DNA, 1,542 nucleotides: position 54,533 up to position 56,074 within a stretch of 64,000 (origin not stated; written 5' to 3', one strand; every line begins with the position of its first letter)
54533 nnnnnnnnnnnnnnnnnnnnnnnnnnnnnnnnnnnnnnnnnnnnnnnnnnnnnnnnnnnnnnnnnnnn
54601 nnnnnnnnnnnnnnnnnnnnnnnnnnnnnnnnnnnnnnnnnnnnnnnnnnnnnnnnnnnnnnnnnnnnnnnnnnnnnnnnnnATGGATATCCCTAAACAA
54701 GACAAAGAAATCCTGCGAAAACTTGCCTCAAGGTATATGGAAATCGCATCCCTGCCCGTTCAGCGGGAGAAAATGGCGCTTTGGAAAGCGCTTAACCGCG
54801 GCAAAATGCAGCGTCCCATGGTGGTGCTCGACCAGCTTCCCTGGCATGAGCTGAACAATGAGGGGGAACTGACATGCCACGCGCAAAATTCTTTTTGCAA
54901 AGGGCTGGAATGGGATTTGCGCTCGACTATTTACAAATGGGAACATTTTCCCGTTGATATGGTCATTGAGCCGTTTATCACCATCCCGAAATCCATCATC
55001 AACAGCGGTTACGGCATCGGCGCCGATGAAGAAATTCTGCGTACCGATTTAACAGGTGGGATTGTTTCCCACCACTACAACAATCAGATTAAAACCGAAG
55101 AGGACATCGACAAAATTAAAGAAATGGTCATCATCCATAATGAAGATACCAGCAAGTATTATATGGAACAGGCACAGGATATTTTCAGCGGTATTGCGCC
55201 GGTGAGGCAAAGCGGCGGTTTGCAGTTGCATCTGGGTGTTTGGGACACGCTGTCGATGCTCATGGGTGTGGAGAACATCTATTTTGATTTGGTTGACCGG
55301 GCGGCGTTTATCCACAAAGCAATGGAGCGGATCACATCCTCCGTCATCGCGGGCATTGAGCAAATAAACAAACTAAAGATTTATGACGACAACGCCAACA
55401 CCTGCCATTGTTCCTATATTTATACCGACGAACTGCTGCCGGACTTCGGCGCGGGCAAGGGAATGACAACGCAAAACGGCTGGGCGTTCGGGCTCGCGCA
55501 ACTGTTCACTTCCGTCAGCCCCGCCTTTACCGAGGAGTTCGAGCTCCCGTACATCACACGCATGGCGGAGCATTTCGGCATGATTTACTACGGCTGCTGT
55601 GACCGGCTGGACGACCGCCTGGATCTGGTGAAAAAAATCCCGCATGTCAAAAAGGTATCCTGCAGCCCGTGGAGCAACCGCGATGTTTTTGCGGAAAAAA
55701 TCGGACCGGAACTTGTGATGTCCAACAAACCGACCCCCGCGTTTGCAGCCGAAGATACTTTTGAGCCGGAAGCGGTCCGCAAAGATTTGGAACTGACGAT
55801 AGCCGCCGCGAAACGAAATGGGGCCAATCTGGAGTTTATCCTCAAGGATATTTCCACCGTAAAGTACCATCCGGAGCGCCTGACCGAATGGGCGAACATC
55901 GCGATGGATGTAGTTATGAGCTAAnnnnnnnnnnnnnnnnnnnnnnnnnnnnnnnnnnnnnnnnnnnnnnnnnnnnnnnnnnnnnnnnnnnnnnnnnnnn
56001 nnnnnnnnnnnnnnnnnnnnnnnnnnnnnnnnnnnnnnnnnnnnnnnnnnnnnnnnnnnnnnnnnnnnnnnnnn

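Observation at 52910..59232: Candidate novel glycyl-radical-enzyme operon: heparinase-like + URO-D-like + eliminase-class GRE + three-cluster activase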

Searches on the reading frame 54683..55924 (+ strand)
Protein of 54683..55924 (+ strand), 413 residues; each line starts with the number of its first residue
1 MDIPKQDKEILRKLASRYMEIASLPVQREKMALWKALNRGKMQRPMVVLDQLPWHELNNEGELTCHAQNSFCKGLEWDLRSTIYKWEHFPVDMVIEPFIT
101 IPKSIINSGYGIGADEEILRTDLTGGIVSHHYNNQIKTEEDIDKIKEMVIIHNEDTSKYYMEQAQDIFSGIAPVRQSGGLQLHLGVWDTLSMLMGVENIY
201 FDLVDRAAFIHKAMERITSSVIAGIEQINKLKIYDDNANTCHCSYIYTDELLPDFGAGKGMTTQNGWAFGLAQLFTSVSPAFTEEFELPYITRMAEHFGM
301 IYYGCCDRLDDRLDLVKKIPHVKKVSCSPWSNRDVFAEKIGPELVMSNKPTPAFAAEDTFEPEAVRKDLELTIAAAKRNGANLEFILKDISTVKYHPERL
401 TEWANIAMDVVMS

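Call 3: search_protein_families(library=pfam, proteins=[window:54683-55924:+], max_evalue=0.01)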
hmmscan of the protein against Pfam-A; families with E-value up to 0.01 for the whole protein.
window:54683-55924:+ (413 aa): 0 families

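Call 4: search_protein_families(library=ncbifam, proteins=[window:54683-55924:+], max_evalue=0.01)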
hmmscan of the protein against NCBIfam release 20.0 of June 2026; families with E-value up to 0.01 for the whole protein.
window:54683-55924:+ (413 aa): 0 families

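Call 5: search_protein_families(library=pfam, proteins=[window:54683-55924:+], max_evalue=10)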
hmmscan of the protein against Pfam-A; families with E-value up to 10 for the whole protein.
window:54683-55924:+ (413 aa): 0 families

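Call 6: search_solved_structures(query=window:54683-55924:+, max_evalue=10)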
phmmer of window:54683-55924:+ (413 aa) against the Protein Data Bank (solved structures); distinct sequences matched with E-value up to 10: 6.
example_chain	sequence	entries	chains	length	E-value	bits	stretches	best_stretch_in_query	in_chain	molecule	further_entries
1cvi_A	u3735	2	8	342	0.21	13.6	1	108-176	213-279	PROSTATIC ACID PHOSPHATASE | PROTEIN (ACID PHOSPHATASE)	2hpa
8xj4_B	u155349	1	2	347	0.21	13.6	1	108-176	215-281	Prostatic acid phosphatase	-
1nd5_A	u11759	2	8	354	0.22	13.5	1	108-176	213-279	prostatic acid phosphatase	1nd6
7ssp_E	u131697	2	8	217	0.31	13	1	84-150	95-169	5-demethoxyubiquinone hydroxylase, mitochondrial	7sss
5bmx_A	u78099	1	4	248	1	11.3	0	205-259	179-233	Triosephosphate isomerase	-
3psv_A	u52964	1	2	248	1.1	11.2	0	205-259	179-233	Triosephosphate isomerase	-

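Call 10: find_homologous_proteins(query=window:54683-55924:+)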
Query window:54683-55924:+ (413 aa): 1325 proteins with E <= 0.001 among 4552 candidates; the best 120 are listed.
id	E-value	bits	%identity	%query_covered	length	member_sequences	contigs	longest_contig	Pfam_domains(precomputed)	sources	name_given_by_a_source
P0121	4.3e-257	871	90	100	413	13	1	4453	-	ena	-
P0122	3.5e-249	845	87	100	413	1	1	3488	-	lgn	-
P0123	6.8e-245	830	86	100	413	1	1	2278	-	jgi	jgi:hypothetical protein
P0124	3.2e-239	812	84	100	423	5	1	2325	-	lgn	-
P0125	1.5e-237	806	82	100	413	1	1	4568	-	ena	-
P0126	1.1e-235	800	82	100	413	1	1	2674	-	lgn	-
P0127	1.4e-234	796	81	100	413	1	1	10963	-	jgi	-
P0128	2.6e-234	796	81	100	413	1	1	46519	-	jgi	-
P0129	1.5e-232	790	82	100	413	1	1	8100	-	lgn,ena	-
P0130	4.0e-232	788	82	100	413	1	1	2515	-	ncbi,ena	ncbi:MAG: hypothetical protein WCN92_11110 [Eubacteriales bacterium]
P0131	6.0e-231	784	82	100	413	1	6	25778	-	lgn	-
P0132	3.6e-227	772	85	92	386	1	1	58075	-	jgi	jgi:hypothetical protein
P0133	1.2e-223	760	80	99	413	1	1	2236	-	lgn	-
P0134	1.7e-206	704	73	100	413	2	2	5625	-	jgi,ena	-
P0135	3.5e-200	683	69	100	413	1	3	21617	-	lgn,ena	-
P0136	2.0e-199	681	70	99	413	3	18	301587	-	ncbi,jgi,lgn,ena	-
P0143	2.7e-191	654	67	100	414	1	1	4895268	-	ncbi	-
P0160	4.9e-185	633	65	100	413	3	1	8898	PF01208.24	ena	-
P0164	5.2e-184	630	64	100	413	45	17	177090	PF01208.24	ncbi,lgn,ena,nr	ncbi:MAG TPA: hypothetical protein IAB55_04205 [Candidatus Merdivicinus faecavium]|nr:hypothetical p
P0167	4.5e-183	627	66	99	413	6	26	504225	-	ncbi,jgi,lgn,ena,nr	ncbi:MAG TPA: hypothetical protein PL044_01430 [Clostridiales bacterium]|nr:MAG: hypothetical protei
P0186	5.0e-178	610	64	100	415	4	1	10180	PF01208.24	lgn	-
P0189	3.8e-177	607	63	100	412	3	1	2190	PF01208.24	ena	-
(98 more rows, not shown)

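Call 43: search_protein_representatives(protein=window:54683-55924:+)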
Query: 413 residues. Proteins with E-value up to 0.001 (for the whole library): 1974; up to 1e-10: 1131; up to 1e-30: 374. The best 150 are listed.
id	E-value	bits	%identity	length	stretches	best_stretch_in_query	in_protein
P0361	7.0e-147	505.9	55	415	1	5-411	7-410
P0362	1.3e-121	422.7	45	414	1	2-412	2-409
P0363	3.2e-111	388.5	51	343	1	73-411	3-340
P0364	8.8e-106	370.6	46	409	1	3-409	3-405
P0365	9.5e-105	367.2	43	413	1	5-411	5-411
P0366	3.4e-101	355.4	42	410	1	5-412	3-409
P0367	2.5e-99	349.3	40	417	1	2-411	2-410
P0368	2.4e-97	342.8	39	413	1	4-412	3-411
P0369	2.8e-97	342.5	40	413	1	3-410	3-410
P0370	3.2e-96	339.1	38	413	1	5-409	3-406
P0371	7.8e-94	331.2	71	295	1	209-411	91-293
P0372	3.8e-93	329.0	40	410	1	6-411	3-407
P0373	8.5e-92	324.5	37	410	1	6-412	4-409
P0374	2.8e-90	319.5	41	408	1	5-411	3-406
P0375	1.6e-89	317.0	50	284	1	2-284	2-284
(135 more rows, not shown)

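Call 51: predict_structure(alignment_id=A3)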
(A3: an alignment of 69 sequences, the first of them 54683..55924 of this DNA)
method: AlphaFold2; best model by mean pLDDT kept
length: 413 residues; sequences in the alignment: 69
mean_pLDDT: 94.3   pTM: 0.92
mean pLDDT of the five models: 94.3, 93.8, 93.7, 93.3, 92.8
residues with pLDDT >= 90: 365; 70-90: 40; 50-70: 8; < 50: 0
segments of 3 or more residues with pLDDT < 50: none
pLDDT, mean of each block of 10 residues (from residue 1): 94 99 97 95 97 93 96 97 98 96 94 95 84 98 97 96 97 87 93 96 96 98 97 90 89 67 92 87 95 97 93 96 96 97 96 94 98 98 97 95 98 97
secondary structure, 60 per line:
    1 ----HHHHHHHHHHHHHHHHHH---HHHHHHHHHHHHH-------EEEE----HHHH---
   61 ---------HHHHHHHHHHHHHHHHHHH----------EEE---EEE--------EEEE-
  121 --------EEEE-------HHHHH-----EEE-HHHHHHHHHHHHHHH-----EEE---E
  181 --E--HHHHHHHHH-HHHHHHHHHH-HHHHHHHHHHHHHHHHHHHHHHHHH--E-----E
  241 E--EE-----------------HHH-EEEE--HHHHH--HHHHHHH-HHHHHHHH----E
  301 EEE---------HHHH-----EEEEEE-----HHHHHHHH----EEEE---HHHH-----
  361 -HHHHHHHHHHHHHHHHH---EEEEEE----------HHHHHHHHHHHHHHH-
elements in order: H5-22 H26-38 E46-49 H54-57 H70-88 E99-101 E105-107 E116-119 E129-132 H140-144 E150-152 H154-168 E174-176 H186-194 H196-205 H207-231 E267-270 H273-277 H280-286 H288-295 E300-303 H313-316 E322-327 H333-340 E345-348 H352-355 H362-378 E382-387 H398-412

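Call 53: fold_search(model_id=the predicted structure, library=pdb)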
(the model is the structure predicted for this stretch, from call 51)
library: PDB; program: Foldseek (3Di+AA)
matches with E <= 10: 1165; with E <= 0.001: 25
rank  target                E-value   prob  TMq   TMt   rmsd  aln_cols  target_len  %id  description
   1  1j93                  5.1e-09  1.00  0.53  0.63   6.6       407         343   15  Crystal Structure and Substrate Binding Modeling of the Uroporphyrinogen-III Decarboxylase from Nicotiana tabacum: Impli (released 2001-10-17)
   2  6w2o                  1.8e-08  1.00  0.53  0.60   6.7       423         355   14  Crystal structure of uroporphyrinogen III decarboxylate (hemE) from Stenotrophomonas maltophilia (released 2020-04-22)
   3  4exq                  5.7e-08  1.00  0.42  0.48   6.1       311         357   15  CRYSTAL STRUCTURE of UROPORPHYRINOGEN DECARBOXYLASE (UPD) FROM BURKHOLDERIA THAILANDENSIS E264 (released 2012-05-16)
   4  4ay7_A                8.5e-08  1.00  0.50  0.59   7.8       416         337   10  methyltransferase from Methanosarcina mazei (released 2012-10-31)
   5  4ay8_A                9.1e-08  1.00  0.48  0.56   7.7       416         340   11  SeMet-derivative of a methyltransferase from M. mazei (released 2012-10-31)
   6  3cyv                  9.6e-08  1.00  0.54  0.62   6.6       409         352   10  Crystal structure of uroporphyrinogen decarboxylase from Shigella flexineri: new insights into its catalytic mechanism (released 2009-04-28)
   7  1r3v                  1.0e-07  1.00  0.53  0.61   6.7       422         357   12  Uroporphyrinogen Decarboxylase single mutant D86E in complex with coproporphyrinogen-I (released 2003-12-09)
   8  1jpi                  1.4e-07  1.00  0.54  0.62   6.4       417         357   10  Phe232Leu mutant of human UROD, human uroporphyrinogen III decarboxylase (released 2001-12-19)
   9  3gw3                  1.4e-07  1.00  0.53  0.61   6.7       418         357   12  human UROD mutant K297N (released 2009-07-07)
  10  4wsh_A                1.6e-07  1.00  0.52  0.59   6.8       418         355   10  Crystal structure of Probable Uroporphyrinogen decarboxylase (UPD) (URO-D) from Pseudomonas aeruginosa (released 2014-11-19)
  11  4wsh_B                1.8e-07  1.00  0.42  0.49   6.1       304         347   12  Crystal structure of Probable Uroporphyrinogen decarboxylase (UPD) (URO-D) from Pseudomonas aeruginosa (released 2014-11-19)
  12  1jpk                  2.0e-07  1.00  0.53  0.60   6.6       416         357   10  Gly156Asp mutant of Human UroD, human uroporphyrinogen III decarboxylase (released 2001-12-19)
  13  1r3y                  3.6e-07  1.00  0.53  0.60   6.7       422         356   11  Uroporphyrinogen Decarboxylase in complex with coproporphyrinogen-III (released 2003-12-09)
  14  3gw0                  3.8e-07  1.00  0.53  0.60   6.7       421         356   11  UROD mutant G318R (released 2009-07-07)
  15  3gvv                  6.7e-07  1.00  0.54  0.61   6.7       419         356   12  Single-chain UROD Y164G (GY) mutation (released 2009-07-07)
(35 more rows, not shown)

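Call 59: find_encoding_contigs(protein=P0136, flank=7000, max_places=4)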
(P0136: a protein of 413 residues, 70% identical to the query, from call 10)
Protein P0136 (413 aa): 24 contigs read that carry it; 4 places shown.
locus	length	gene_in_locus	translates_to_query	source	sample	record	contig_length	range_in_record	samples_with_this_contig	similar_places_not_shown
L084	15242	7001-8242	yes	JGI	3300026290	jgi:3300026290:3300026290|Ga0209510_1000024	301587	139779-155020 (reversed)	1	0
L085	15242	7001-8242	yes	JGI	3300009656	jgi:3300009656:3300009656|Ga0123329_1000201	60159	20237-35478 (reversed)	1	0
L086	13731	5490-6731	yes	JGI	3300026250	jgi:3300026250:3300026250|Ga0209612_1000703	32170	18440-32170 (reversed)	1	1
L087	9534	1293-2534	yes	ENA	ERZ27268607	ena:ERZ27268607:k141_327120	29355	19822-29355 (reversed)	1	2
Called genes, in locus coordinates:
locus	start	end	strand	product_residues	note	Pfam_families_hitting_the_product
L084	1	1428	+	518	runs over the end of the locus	PF03062:MBOAT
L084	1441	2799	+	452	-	PF14286:DHHW, PF16822:ALGX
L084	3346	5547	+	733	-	PF08531:Bac_rhamnosid_N, PF05592:Bac_rhamnosid, PF17389:Bac_rhamnosid6H, PF17390:Bac_rhamnosid_C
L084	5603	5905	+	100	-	PF01909:NTP_transf_2, PF18765:Polbeta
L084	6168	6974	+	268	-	PF00702:Hydrolase (weak), PF05116:S6PP (faint), PF08282:Hydrolase_3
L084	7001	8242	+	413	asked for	-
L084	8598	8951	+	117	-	PF04480:DUF559, PF18741:MTES_1575 (weak)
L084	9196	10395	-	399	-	PF00202:Aminotran_3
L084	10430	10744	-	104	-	PF04071:zf-like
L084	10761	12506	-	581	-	PF03485:Arg_tRNA_synt_N, PF00750:tRNA-synt_1d, PF05746:DALR_1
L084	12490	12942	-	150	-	PF09148:DUF1934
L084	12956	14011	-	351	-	PF01820:Dala_Dala_lig_N, PF02222:ATP-grasp, PF07478:Dala_Dala_lig_C, PF02786:CPSase_L_D2 (weak), PF13535:ATP-grasp_4 (faint)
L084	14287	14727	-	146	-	PF00692:dUTPase, PF22769:DCD (weak)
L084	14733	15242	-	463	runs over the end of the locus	PF13347:MFS_2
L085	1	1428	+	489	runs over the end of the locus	PF03062:MBOAT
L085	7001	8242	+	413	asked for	-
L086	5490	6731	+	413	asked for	-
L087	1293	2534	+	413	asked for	-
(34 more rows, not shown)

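Call 60: find_encoding_contigs(protein=P0143, flank=7000, max_places=2)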
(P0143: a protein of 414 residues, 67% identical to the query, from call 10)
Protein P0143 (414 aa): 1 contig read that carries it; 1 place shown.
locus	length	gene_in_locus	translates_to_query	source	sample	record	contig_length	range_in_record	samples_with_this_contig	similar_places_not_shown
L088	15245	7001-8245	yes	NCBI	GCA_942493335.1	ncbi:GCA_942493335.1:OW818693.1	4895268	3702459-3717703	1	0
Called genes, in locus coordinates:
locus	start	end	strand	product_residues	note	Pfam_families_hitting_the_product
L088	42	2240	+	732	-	PF02901:PFL-like, PF01228:Gly_radical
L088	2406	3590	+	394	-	PF00149:Metallophos (faint)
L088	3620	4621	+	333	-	PF02311:AraC_binding, PF07883:Cupin_2, PF12852:Cupin_6, PF00165:HTH_AraC (weak), PF12833:HTH_18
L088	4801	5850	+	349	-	PF01208:URO-D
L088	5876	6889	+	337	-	PF01208:URO-D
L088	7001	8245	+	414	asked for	-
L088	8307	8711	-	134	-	PF00903:Glyoxalase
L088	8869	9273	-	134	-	PF08818:DUF1801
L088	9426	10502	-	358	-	PF00293:NUDIX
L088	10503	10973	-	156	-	PF00226:DnaJ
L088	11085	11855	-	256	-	PF00583:Acetyltransf_1, PF12746:GNAT_acetyltran (weak), PF08445:FR47 (weak)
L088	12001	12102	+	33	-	-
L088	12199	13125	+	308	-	-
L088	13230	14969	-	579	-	PF00015:MCPsignal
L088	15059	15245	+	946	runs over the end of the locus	PF25788:Ig_Rha78A_N, PF08531:Bac_rhamnosid_N, PF05592:Bac_rhamnosid, PF17389:Bac_rhamnosid6H, PF17390:Bac_rhamnosid_C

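Call 61: find_encoding_contigs(protein=P0167, flank=7000, max_places=3)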
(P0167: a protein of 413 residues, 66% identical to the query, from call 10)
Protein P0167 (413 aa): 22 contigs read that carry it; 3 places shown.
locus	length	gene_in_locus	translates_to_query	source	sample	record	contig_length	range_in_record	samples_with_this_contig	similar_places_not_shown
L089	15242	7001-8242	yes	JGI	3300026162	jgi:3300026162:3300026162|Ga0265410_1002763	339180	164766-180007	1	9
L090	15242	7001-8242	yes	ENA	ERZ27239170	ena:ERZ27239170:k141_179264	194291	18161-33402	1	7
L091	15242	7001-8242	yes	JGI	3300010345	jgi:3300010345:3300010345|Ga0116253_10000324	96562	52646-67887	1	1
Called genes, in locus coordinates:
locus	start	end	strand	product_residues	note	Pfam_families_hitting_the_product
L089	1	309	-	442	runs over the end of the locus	PF00206:Lyase_1, PF14698:ASL_C2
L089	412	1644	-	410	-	PF00764:Arginosuc_synth, PF20979:Arginosuc_syn_C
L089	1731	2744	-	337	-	PF00579:tRNA-synt_1b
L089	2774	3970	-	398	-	PF00155:Aminotran_1_2, PF12897:Asp_aminotransf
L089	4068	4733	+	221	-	PF00702:Hydrolase, PF12710:HAD, PF13419:HAD_2, PF13242:Hydrolase_like (weak)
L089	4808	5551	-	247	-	PF03372:Exo_endo_phos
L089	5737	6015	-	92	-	PF13451:zf_Tbcl, PF23477:zf_Tbcl_2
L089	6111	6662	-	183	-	PF04542:Sigma70_r2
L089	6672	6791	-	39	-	-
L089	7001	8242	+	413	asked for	-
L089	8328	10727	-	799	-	PF02449:Glyco_hydro_42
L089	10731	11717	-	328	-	PF02811:PHP (weak)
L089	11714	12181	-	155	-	-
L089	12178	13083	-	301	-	-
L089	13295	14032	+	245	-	PF01996:F420_ligase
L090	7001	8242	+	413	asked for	-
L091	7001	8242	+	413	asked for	-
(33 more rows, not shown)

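Call 79: search_protein_families(library=phrogs, proteins=[window:54683-55924:+], max_evalue=0.01)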
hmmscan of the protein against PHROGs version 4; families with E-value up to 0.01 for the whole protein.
window:54683-55924:+ (413 aa): 0 families

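Call 82: search_protein_families(library=ncbifam, proteins=[L088:4801-5850:+, L088:5876-6889:+], max_evalue=0.001)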
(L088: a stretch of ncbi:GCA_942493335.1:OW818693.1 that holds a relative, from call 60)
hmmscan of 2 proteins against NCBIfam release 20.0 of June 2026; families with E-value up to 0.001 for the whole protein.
L088:4801-5850:+ (349 aa): 3 families
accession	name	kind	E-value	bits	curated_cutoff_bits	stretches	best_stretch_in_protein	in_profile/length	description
NF004889.0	PRK06252.1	subfamily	2e-06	27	244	1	150-346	154-336/340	methylcobalamin:coenzyme M methyltransferase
NF040654.1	MtaA_Meth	equivalog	2.5e-05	23.4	400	1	134-342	137-331/337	methylcobamide:CoM methyltransferase MtaA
NF041608.1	methylcob_mtaseMtbA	equivalog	0.00086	18.5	600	0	207-345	205-336/339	methylcobamide:CoM methyltransferase MtbA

L088:5876-6889:+ (337 aa): 4 families
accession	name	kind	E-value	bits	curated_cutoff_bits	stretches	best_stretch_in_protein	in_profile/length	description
TIGR01463.1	mtaA_cmuA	subfamily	9.7e-18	64.5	235.4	1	124-336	136-336/340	MtaA/CmuA family methyltransferase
NF004889.0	PRK06252.1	subfamily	1.8e-13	50.3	244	1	128-336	141-334/340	methylcobalamin:coenzyme M methyltransferase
NF040654.1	MtaA_Meth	equivalog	5.7e-13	48.5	400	1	127-334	138-331/337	methylcobamide:CoM methyltransferase MtaA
NF041608.1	methylcob_mtaseMtbA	equivalog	5.2e-10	38.9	600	1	127-336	140-335/339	methylcobamide:CoM methyltransferase MtbA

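Call 83: search_protein_families(library=pfam, proteins=[L088:2406-3590:+], max_evalue=0.01)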
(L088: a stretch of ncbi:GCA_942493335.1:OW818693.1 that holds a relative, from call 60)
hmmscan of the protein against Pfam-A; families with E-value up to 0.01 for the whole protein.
L088:2406-3590:+ (394 aa): 2 families
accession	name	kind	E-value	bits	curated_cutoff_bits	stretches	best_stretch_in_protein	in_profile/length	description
PF00149.33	Metallophos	-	1.4e-05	26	21.5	1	108-323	3-190/191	Calcineurin-like phosphoesterase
PF09587.15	PGA_cap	-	0.00012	22.1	27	1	169-326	69-235/255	Bacterial capsule synthesis protein PGA_cap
